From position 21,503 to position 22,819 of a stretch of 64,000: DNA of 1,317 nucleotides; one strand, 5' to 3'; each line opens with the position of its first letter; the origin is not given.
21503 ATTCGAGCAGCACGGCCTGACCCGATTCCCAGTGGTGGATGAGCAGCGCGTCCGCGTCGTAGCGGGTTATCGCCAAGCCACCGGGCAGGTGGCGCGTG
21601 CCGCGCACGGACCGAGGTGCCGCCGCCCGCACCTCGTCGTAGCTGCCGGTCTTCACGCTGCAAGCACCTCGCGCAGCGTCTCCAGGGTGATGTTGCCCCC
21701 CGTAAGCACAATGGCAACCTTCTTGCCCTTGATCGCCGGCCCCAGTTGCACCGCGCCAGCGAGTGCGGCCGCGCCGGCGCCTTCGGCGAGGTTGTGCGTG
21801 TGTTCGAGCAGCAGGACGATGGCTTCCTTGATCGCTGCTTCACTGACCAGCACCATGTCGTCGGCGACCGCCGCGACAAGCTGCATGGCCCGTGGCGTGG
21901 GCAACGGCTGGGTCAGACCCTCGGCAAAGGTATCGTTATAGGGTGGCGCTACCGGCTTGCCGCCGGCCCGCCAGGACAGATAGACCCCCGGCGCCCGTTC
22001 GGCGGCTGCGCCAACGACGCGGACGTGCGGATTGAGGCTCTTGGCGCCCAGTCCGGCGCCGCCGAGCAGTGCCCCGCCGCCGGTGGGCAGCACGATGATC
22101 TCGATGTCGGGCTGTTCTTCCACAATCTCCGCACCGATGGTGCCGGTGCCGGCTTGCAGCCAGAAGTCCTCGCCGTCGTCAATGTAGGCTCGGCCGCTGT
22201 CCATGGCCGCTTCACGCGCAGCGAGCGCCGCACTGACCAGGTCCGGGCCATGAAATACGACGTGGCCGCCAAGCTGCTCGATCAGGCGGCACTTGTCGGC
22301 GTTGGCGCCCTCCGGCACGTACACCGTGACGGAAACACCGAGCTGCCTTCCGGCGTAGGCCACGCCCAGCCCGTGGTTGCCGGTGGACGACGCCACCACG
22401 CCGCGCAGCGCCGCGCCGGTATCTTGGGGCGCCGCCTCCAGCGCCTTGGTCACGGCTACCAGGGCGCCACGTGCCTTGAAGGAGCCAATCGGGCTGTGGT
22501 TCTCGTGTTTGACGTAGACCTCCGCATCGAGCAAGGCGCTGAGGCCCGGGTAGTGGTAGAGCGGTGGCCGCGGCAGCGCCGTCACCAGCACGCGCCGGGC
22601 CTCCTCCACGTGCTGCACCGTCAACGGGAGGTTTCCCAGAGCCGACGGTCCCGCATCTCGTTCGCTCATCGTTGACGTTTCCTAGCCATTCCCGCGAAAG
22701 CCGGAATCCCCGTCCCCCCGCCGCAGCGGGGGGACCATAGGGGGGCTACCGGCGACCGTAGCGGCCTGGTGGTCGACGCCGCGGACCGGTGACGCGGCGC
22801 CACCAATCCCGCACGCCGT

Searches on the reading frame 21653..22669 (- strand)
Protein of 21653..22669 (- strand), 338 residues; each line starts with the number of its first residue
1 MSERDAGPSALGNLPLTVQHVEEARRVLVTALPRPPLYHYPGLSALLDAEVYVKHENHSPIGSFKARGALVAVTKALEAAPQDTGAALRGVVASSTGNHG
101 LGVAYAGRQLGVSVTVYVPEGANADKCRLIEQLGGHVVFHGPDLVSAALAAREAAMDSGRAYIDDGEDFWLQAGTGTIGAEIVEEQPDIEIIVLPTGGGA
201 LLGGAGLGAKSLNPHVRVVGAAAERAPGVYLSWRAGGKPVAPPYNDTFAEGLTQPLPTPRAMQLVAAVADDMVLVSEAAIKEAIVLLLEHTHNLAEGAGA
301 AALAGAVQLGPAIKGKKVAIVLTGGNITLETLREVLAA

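Call 22: search_protein_families(library=pfam, proteins=[window:21653-22669:-], max_evalue=0.001)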
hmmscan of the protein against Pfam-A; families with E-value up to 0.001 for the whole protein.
window:21653-22669:- (338 aa): 1 family
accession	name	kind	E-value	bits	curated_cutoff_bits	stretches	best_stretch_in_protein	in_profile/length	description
PF00291.31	PALP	-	7.9e-69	232.6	35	1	35-324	8-295/295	Pyridoxal-phosphate dependent enzyme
